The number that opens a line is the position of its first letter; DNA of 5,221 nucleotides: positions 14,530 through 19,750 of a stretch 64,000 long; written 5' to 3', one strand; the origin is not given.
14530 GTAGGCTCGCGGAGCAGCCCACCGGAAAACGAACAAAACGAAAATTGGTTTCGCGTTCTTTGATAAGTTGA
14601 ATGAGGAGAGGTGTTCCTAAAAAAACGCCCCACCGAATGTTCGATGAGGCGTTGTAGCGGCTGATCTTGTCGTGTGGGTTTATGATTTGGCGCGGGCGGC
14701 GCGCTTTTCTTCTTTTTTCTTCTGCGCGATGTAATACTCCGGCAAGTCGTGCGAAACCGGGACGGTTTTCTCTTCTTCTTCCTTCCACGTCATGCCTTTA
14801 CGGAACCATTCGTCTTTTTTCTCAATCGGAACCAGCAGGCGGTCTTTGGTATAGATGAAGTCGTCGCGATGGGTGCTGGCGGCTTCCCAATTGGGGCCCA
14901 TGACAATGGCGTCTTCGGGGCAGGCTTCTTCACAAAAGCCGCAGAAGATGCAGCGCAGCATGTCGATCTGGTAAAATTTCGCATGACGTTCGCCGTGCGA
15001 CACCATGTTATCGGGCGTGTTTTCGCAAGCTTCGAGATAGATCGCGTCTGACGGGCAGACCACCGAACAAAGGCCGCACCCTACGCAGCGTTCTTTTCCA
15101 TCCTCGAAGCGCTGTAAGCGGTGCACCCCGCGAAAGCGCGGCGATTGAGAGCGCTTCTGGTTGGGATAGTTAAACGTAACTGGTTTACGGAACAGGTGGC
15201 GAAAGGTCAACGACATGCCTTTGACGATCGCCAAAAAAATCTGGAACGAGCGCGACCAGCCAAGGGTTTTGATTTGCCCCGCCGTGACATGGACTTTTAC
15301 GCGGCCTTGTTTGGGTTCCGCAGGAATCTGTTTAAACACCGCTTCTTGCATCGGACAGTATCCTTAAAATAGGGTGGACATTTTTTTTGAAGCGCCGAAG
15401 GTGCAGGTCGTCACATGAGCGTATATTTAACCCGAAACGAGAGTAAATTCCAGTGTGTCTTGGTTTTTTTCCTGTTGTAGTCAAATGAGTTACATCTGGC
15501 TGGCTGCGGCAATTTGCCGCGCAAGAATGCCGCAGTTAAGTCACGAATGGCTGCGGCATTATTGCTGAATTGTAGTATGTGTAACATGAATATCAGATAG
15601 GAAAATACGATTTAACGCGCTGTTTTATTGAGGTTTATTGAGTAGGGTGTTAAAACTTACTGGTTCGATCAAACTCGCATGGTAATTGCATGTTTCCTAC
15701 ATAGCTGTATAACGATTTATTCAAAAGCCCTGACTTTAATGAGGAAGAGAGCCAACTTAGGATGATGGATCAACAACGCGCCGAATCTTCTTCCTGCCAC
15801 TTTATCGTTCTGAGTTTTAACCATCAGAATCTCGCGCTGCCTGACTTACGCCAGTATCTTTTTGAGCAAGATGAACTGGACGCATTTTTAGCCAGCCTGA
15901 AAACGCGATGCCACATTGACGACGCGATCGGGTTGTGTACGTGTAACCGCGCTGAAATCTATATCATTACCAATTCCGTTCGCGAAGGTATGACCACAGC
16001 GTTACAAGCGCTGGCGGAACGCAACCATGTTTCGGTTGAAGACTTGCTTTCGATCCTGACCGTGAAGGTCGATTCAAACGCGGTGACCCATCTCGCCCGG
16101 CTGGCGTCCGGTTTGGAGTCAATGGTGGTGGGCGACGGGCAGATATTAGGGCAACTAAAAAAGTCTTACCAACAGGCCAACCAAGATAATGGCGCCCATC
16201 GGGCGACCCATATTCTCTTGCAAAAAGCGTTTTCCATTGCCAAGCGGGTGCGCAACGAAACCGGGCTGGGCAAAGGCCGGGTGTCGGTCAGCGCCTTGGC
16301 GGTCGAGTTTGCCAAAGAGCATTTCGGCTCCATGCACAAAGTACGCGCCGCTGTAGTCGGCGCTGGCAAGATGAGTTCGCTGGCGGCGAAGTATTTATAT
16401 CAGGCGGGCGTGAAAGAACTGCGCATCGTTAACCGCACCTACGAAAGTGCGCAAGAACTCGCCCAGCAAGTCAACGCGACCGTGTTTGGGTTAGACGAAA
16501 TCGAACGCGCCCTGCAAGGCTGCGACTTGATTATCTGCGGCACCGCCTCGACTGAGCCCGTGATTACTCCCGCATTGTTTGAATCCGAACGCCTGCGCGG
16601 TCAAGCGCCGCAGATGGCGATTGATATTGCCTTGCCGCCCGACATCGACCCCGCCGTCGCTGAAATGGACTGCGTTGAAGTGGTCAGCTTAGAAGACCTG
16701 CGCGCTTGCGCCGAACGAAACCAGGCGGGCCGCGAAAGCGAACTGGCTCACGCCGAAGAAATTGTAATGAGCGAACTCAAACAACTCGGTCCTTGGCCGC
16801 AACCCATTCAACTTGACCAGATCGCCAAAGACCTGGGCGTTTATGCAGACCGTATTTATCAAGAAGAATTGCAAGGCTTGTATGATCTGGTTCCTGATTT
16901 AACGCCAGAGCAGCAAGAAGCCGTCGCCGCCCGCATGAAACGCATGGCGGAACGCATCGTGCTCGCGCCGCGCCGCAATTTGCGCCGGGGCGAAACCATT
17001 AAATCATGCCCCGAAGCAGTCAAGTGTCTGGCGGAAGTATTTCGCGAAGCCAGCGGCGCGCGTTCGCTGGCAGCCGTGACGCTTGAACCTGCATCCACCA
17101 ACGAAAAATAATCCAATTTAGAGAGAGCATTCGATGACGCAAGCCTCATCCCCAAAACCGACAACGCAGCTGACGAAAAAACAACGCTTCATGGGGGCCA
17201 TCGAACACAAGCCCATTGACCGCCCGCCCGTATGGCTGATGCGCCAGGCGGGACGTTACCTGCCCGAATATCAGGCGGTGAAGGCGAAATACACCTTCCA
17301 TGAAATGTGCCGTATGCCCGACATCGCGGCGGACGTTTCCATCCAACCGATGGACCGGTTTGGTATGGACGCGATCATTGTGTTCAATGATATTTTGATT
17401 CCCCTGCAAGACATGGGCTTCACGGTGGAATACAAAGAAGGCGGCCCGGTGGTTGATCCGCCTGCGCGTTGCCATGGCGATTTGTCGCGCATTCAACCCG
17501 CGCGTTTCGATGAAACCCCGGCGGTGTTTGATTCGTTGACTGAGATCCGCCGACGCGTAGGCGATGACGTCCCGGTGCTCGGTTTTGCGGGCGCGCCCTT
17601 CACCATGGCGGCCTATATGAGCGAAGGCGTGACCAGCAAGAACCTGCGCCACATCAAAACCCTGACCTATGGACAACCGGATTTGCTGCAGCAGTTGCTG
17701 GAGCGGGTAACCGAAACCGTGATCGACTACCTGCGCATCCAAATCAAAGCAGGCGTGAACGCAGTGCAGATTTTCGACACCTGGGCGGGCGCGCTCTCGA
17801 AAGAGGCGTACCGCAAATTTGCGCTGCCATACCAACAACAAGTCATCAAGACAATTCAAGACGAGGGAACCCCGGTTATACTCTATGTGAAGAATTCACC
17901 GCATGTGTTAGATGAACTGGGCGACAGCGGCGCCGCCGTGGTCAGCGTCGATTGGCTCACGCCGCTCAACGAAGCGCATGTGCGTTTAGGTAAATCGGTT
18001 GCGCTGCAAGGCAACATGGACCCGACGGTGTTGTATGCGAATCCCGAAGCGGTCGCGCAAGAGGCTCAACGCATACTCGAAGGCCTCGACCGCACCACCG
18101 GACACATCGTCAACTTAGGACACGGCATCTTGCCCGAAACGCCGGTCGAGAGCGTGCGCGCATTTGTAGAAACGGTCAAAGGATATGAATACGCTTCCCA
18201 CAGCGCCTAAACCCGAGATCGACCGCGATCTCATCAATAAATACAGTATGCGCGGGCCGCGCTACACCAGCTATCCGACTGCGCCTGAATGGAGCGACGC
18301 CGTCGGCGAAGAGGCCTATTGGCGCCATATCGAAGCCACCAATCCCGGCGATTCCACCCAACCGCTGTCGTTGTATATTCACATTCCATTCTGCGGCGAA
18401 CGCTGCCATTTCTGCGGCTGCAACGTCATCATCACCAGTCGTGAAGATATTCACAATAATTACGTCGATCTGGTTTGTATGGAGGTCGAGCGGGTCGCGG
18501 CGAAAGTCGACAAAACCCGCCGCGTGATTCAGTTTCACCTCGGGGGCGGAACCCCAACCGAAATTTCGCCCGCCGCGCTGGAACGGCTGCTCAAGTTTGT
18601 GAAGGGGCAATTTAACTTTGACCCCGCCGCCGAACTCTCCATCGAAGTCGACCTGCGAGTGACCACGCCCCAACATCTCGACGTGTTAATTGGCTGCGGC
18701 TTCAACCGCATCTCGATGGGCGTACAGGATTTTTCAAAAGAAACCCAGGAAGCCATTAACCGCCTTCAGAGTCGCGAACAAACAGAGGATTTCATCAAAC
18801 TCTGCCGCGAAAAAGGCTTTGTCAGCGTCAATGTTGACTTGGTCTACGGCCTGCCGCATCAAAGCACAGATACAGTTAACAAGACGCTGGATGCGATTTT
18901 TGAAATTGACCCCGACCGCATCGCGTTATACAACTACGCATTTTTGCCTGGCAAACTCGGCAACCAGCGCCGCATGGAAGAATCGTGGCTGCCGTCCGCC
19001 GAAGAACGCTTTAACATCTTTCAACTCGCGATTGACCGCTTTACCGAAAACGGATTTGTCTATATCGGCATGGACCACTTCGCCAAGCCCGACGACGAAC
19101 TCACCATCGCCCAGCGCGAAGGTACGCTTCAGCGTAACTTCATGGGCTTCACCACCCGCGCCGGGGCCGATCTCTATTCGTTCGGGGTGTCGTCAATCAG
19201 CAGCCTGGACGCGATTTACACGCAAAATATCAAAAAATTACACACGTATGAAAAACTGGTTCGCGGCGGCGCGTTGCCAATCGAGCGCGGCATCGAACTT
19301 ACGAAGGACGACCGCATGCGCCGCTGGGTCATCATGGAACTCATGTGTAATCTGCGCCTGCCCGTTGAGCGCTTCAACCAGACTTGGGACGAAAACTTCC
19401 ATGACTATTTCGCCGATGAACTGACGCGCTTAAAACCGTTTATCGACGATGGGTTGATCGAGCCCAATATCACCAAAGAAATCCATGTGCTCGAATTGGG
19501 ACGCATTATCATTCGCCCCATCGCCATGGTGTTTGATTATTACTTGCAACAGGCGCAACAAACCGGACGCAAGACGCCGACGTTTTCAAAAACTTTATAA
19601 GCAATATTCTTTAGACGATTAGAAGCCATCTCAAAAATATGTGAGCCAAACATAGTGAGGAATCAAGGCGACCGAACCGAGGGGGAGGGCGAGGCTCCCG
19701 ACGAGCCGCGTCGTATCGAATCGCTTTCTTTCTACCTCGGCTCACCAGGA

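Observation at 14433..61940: Dispersed 80-bp hairpin family with compensatory base changes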

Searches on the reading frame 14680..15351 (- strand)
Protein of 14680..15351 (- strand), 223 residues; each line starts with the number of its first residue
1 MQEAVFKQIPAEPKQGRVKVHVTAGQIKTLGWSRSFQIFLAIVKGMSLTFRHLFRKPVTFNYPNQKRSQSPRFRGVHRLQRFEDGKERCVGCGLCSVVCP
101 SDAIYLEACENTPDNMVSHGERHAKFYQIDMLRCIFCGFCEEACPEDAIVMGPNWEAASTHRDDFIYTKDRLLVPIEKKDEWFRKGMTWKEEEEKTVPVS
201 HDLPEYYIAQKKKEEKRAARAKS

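Call 15: search_protein_families(library=pfam, proteins=[window:14680-15351:-])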
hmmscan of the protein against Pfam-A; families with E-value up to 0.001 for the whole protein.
window:14680-15351:- (223 aa): 14 families
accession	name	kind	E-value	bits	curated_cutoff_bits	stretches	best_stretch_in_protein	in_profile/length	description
PF00037.32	Fer4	-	8e-16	57.6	21.1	2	127-149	1-23/24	4Fe-4S binding domain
PF12838.12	Fer4_7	-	2.1e-13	50.9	27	2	88-148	1-52/52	4Fe-4S dicluster domain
PF13187.11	Fer4_9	-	2.7e-09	37.4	27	1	88-149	1-52/52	4Fe-4S dicluster domain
PF12837.12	Fer4_6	-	3.6e-09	36.6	25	2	87-104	7-24/24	4Fe-4S binding domain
PF13183.11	Fer4_8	-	1.5e-08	35.5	27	0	82-101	47-66/68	4Fe-4S dicluster domain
PF13484.11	Fer4_16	-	2e-08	35.3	30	1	133-170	1-39/66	4Fe-4S double cluster binding domain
PF12797.12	Fer4_2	-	2.1e-08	34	24.5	1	86-101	7-22/22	4Fe-4S binding domain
PF14697.11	Fer4_21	-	6.2e-08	33.1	35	1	86-105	38-58/59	4Fe-4S dicluster domain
PF13237.11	Fer4_10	-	6e-07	29.7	25.5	1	86-145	6-53/53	4Fe-4S dicluster domain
PF12798.12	Fer4_3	-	1e-06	29.6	27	0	89-103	1-15/15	4Fe-4S binding domain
PF17179.9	Fer4_22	-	2.3e-06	28.8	27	0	58-101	48-93/95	4Fe-4S dicluster domain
PF25160.1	LdpA_Fe-S-bd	-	3.1e-06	27.3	27.6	1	86-105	25-44/49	LdpA Fe-S cluster-binding domain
PF13534.11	Fer4_17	-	7.1e-06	26.9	22.2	1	88-147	1-59/61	4Fe-4S dicluster domain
PF12800.12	Fer4_4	-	0.00028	21.4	24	0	87-100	2-15/17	4Fe-4S binding domain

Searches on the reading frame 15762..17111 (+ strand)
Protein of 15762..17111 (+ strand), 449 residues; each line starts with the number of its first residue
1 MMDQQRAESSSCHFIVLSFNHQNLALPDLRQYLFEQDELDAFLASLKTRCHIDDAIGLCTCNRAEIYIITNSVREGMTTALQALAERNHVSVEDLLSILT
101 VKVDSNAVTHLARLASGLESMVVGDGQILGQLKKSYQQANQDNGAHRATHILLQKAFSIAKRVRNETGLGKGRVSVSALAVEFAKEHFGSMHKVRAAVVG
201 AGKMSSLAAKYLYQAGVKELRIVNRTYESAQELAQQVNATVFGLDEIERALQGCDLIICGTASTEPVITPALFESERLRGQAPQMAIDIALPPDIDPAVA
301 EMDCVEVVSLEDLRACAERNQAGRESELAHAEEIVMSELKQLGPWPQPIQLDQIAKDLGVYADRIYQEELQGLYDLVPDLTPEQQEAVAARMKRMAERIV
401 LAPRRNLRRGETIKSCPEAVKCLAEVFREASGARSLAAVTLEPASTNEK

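Call 63: search_protein_families(library=pfam, proteins=[window:15762-17111:+], max_evalue=0.00001)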
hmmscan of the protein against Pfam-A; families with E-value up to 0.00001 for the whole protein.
window:15762-17111:+ (449 aa): 4 families
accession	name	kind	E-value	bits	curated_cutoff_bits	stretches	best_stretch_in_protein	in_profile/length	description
PF05201.20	GlutR_N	-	8.3e-39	133.2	27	1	18-167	2-151/151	Glutamyl-tRNAGlu reductase, N-terminal domain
PF01488.26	Shikimate_DH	-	6.1e-34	117.5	24.3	1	182-314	1-136/138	Shikimate / quinate 5-dehydrogenase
PF00745.25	GlutR_dimer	-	9.9e-08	32.7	22.9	1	331-427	2-97/99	Glutamyl-tRNAGlu reductase, dimerisation domain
PF02423.21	OCD_Mu_crystall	-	8e-06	25.5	24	0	176-269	116-211/314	Ornithine cyclodeaminase/mu-crystallin family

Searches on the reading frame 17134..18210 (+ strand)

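Call 63: search_protein_families(library=pfam, proteins=[window:17134-18210:+], max_evalue=0.00001)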
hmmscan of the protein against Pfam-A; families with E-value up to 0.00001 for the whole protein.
window:17134-18210:+ (358 aa): 1 family
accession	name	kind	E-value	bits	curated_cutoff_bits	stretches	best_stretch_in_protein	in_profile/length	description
PF01208.23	URO-D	-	2.6e-124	415.2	23.9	1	14-351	1-346/346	Uroporphyrinogen decarboxylase (URO-D)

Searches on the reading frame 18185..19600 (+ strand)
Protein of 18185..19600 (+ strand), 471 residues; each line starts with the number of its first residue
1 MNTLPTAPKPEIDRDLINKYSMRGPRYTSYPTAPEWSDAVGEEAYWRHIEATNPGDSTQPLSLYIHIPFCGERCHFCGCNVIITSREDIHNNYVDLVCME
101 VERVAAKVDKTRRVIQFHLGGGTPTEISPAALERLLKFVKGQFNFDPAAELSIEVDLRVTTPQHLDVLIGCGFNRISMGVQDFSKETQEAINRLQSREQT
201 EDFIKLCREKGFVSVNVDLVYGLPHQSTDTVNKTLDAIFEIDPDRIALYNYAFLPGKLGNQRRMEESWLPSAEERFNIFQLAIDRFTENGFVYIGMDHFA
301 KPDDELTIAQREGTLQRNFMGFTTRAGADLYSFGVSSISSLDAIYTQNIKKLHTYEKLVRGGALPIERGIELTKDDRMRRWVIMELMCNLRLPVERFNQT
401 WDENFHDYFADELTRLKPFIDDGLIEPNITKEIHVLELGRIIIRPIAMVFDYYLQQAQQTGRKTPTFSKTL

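Call 63: search_protein_families(library=pfam, proteins=[window:18185-19600:+], max_evalue=0.00001)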
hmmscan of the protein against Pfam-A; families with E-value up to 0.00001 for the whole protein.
window:18185-19600:+ (471 aa): 2 families
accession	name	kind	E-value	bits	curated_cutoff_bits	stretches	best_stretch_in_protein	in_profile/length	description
PF04055.27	Radical_SAM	-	1.6e-23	84.1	29.5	1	64-237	1-165/166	Radical SAM superfamily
PF06969.22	HemN_C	-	4.2e-09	36.8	24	1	372-426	1-52/67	HemN C-terminal domain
